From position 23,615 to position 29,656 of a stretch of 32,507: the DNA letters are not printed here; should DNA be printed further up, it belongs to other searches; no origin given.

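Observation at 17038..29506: Candidate uncharacterised cell-surface system: operon of two giant surface proteins, a coupled cytoplasmic orphan and a lipoprotein zinc protease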

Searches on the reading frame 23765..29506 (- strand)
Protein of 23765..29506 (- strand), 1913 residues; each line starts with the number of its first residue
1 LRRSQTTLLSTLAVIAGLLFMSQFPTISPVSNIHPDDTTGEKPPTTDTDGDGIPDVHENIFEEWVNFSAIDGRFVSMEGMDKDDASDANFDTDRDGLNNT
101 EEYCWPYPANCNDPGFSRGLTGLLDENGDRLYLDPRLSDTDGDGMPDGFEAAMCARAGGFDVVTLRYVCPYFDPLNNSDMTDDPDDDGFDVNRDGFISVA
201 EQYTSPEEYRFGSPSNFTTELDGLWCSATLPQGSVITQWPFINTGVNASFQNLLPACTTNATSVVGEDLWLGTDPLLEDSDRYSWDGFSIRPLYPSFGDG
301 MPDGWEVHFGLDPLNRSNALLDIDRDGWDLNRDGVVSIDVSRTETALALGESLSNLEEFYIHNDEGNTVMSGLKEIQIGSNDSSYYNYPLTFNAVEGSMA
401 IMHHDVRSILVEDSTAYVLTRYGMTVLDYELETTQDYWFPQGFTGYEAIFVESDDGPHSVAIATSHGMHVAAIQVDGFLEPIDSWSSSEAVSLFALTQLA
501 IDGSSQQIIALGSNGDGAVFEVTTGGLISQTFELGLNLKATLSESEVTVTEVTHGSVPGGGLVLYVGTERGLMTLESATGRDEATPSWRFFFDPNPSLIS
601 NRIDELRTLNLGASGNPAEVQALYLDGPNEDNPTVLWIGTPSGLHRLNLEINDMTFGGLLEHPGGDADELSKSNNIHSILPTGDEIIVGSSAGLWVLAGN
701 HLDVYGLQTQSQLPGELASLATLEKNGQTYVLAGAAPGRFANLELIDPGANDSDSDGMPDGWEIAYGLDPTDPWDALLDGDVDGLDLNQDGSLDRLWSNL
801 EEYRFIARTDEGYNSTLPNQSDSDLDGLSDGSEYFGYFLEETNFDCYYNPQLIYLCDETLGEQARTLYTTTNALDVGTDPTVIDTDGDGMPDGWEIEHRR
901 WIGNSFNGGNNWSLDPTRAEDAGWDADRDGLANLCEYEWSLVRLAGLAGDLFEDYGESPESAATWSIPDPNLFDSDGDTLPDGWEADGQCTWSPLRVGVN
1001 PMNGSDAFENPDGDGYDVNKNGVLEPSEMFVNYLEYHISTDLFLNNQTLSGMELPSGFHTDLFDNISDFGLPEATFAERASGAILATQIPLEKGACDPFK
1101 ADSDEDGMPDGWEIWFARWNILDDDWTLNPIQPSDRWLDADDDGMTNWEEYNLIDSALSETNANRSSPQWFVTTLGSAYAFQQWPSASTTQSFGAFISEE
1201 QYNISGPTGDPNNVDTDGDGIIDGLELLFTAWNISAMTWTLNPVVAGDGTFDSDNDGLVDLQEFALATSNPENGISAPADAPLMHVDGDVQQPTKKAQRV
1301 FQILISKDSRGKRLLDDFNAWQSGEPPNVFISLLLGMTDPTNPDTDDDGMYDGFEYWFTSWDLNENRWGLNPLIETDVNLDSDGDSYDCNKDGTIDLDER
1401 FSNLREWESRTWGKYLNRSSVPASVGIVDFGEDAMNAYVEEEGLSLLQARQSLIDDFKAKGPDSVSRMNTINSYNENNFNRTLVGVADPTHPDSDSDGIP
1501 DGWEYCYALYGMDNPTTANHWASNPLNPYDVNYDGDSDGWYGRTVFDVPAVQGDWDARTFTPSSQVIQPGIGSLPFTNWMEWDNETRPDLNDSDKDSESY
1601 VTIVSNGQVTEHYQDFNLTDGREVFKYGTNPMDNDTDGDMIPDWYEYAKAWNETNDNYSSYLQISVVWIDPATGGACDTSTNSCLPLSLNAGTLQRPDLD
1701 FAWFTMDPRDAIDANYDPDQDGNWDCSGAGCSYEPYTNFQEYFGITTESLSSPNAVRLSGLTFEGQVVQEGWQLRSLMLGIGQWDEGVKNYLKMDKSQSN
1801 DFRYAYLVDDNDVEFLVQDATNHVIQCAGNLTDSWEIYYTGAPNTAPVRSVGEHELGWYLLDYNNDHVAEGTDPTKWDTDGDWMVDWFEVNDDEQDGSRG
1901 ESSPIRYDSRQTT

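Call 4: search_protein_families(library=pfam, proteins=[window:23765-29506:-], max_evalue=0.1)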
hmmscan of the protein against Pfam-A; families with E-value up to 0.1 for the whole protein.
window:23765-29506:- (1913 aa): 1 family
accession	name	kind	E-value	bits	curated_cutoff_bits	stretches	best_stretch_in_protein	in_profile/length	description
PF18884.5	TSP3_bac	-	9.5e-05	22.6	25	3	139-152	1-14/22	Bacterial TSP3 repeat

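Call 5: search_protein_families(library=ncbifam, proteins=[window:23765-29506:-], max_evalue=0.1)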
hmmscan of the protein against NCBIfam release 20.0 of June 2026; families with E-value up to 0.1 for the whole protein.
window:23765-29506:- (1913 aa): 3 families
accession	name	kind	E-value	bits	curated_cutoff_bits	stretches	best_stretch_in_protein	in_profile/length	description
NF033765.2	gliding_CglD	equivalog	4.3e-12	44.7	400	5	1129-1275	69-200/1124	adventurous gliding motility lipoprotein CglD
NF047639.1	throspo3_MtsD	equivalog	3.5e-10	38.7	800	2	750-787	480-517/651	cell-cell cohesion protein MtsD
NF041410.1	XopAW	subfamily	0.08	12.7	120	1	1213-1274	34-96/235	XopAW family type III secretion system calcium-binding effector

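Call 25: find_homologous_proteins(query=window:23765-29506:-)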
Query window:23765-29506:- (1913 aa): 536 proteins with E <= 0.001 among 8000 candidates; the best 120 are listed.
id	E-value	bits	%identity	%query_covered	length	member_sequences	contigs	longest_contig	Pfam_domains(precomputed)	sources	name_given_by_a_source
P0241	0.0e+0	4446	100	99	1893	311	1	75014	-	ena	-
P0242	0.0e+0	3838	84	99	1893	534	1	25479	-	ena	-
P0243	0.0e+0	3834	84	99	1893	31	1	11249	-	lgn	-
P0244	0.0e+0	3831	84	99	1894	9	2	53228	-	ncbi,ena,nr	ncbi:MAG: hypothetical protein CMA97_06310 [Euryarchaeota archaeon]|nr:hypothetical protein [Euryarc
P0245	0.0e+0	3826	83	100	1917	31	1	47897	-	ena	-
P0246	0.0e+0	3815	82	100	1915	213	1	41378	-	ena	-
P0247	0.0e+0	2968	66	100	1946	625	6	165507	-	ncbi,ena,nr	ncbi:MAG: hypothetical protein OSA38_01985 [Candidatus Poseidoniaceae archaeon]|nr:hypothetical prot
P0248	0.0e+0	2953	65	100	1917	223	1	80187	-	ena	-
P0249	0.0e+0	2951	65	100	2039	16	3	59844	-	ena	-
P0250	0.0e+0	2946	65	100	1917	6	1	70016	-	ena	-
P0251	0.0e+0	2943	65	100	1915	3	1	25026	-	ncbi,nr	ncbi:MAG: thrombospondin type 3 repeat-containing protein [Candidatus Poseidoniaceae archaeon]|nr:th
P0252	0.0e+0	2941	65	100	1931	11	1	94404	-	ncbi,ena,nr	ncbi:MAG: hypothetical protein CMA63_03440 [Euryarchaeota archaeon]|nr:hypothetical protein [Euryarc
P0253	0.0e+0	2930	65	100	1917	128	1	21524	-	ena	-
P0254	0.0e+0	2927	64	100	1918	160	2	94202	-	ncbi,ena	-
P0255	0.0e+0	2920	64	100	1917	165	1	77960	-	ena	-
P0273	0.0e+0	2838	63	100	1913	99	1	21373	-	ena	-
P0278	0.0e+0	2809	62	100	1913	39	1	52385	-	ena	-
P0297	0.0e+0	2411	56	100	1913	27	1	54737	-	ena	-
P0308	0.0e+0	2286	54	100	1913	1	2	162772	-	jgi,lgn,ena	-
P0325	0.0e+0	1791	46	99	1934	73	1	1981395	PF18884.6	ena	-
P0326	0.0e+0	1669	45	100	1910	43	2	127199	-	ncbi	-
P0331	0.0e+0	1647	44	100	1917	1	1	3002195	-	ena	-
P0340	0.0e+0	1609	45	99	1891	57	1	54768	-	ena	-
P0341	0.0e+0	1608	44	100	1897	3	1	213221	-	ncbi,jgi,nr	ncbi:MAG: hypothetical protein QGF94_00150 [Candidatus Thalassarchaeaceae archaeon]|jgi:hypothetical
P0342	0.0e+0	1605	43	100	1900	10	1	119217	-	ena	-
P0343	0.0e+0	1602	44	100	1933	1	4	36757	-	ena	-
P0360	0.0e+0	1570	43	100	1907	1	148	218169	-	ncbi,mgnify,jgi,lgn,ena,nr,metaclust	ncbi:MAG: hypothetical protein HOG58_00455 [Euryarchaeota archaeon]|mgnify:CR=1 FL=1|jgi:hypothetica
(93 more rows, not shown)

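Call 26: find_encoding_contigs(protein=P0341, flank=10000, max_places=1)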
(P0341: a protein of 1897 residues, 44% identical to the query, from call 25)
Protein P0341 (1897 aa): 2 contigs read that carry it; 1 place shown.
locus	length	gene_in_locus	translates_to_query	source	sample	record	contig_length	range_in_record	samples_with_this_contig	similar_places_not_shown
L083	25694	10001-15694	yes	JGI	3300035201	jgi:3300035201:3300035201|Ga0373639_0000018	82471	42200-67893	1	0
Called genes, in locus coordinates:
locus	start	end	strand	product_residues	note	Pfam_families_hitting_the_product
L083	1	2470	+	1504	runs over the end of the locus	PF17957:Big_7 (faint), PF13750:Big_3_3 (faint)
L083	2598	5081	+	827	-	PF13191:AAA_16, PF13428:TPR_14 (faint), PF07719:TPR_2 (faint), PF07721:TPR_4 (faint), PF13374:TPR_10 (faint), PF17874:TPR_MalT, PF14938:SNAP (weak), PF13424:TPR_12, +5 more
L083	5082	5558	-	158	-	-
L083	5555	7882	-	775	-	-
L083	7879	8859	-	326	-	-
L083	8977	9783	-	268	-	PF00753:Lactamase_B, PF23023:Anti-Pycsar_Apyc1, PF12706:Lactamase_B_2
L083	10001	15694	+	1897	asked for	-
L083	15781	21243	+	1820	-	-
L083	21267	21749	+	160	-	-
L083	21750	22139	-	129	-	-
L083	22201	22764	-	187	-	-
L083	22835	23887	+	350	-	PF01470:Peptidase_C15, PF00293:NUDIX, PF14815:NUDIX_4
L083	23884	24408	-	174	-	-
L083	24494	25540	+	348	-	PF00535:Glycos_transf_2, PF13641:Glyco_tranf_2_3 (weak)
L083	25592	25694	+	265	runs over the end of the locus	-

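Call 27: find_encoding_contigs(protein=P0325, flank=10000, max_places=1)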
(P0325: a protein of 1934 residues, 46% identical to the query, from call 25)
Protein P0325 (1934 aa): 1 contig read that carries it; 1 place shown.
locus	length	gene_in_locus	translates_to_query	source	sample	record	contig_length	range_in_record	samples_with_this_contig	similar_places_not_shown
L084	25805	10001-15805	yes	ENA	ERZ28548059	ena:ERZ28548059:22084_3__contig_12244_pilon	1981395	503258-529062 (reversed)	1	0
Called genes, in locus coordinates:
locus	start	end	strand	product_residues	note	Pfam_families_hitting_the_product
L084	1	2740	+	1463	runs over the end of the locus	PF13229:Beta_helix (weak)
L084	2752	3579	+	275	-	PF13191:AAA_16 (weak), PF20720:nSTAND3 (weak)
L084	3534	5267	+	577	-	PF14938:SNAP (faint), PF13374:TPR_10 (faint), PF00515:TPR_1 (faint), PF07719:TPR_2 (faint), PF13176:TPR_7 (faint), PF13424:TPR_12, PF17874:TPR_MalT (weak), PF13424:TPR_12, +2 more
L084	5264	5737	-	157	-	-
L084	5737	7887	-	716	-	-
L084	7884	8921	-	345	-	-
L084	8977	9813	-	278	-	PF23023:Anti-Pycsar_Apyc1, PF00753:Lactamase_B, PF12706:Lactamase_B_2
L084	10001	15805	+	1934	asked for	PF18884:TSP3_bac (faint)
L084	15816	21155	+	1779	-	-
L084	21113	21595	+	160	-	-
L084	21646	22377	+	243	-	-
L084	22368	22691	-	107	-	-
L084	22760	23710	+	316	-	PF01470:Peptidase_C15, PF00293:NUDIX, PF14815:NUDIX_4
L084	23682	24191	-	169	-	-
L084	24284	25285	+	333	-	PF00535:Glycos_transf_2, PF13641:Glyco_tranf_2_3, PF13632:Glyco_trans_2_3 (weak)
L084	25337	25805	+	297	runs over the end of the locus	-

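Call 28: find_encoding_contigs(protein=P0360, flank=10000, max_places=1)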
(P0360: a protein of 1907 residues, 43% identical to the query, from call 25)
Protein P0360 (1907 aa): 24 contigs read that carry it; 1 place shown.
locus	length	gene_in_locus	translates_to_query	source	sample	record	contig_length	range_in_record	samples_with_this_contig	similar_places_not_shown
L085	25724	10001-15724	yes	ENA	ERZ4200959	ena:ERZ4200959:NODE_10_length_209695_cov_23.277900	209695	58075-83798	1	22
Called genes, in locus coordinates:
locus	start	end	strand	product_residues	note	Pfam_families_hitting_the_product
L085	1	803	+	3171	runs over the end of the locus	PF02516:STT3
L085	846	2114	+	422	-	PF00082:Peptidase_S8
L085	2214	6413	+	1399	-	PF13229:Beta_helix (weak), PF17957:Big_7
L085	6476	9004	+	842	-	PF13191:AAA_16, PF14938:SNAP (faint), PF09976:TPR_21 (faint), PF00515:TPR_1 (faint), PF07719:TPR_2 (faint), PF13181:TPR_8 (faint), PF13424:TPR_12, PF17874:TPR_MalT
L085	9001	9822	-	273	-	PF23023:Anti-Pycsar_Apyc1, PF00753:Lactamase_B, PF12706:Lactamase_B_2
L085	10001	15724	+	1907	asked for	-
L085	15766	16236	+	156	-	-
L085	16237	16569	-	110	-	-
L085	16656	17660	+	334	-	PF01470:Peptidase_C15, PF00293:NUDIX, PF14815:NUDIX_4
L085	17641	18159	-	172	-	PF01877:RNA_binding (weak)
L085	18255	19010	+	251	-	-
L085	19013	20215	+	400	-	PF00226:DnaJ, PF01556:DnaJ_C, PF15777:Anti-TRAP (faint), PF00684:DnaJ_CXXCXGXG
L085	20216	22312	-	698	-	-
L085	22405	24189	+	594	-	PF17884:DUF5591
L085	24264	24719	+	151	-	PF08069:Ribosomal_S13_N, PF00312:Ribosomal_S15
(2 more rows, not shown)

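Call 53: find_encoding_contigs(protein=P0326, flank=10000, max_places=1)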
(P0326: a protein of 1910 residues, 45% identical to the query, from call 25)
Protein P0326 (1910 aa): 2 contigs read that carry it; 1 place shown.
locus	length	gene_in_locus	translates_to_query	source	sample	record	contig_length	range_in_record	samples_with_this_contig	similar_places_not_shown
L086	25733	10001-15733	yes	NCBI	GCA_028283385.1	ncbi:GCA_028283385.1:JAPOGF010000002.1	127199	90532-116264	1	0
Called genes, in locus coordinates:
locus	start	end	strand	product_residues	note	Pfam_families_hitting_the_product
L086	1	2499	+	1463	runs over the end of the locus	PF17957:Big_7 (faint)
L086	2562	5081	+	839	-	PF13191:AAA_16 (weak), PF13401:AAA_22 (faint), PF07719:TPR_2 (faint), PF13428:TPR_14 (faint), PF13424:TPR_12, PF17874:TPR_MalT, PF14938:SNAP (weak), PF13424:TPR_12, +7 more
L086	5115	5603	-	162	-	-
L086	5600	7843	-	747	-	-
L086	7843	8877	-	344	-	-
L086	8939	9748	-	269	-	PF00753:Lactamase_B, PF23023:Anti-Pycsar_Apyc1 (weak), PF12706:Lactamase_B_2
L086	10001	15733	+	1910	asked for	-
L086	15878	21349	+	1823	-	-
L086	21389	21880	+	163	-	-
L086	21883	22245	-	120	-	-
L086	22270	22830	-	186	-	-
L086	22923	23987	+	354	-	PF01470:Peptidase_C15, PF00293:NUDIX, PF14815:NUDIX_4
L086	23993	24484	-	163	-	-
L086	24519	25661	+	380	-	PF00535:Glycos_transf_2, PF13641:Glyco_tranf_2_3 (faint)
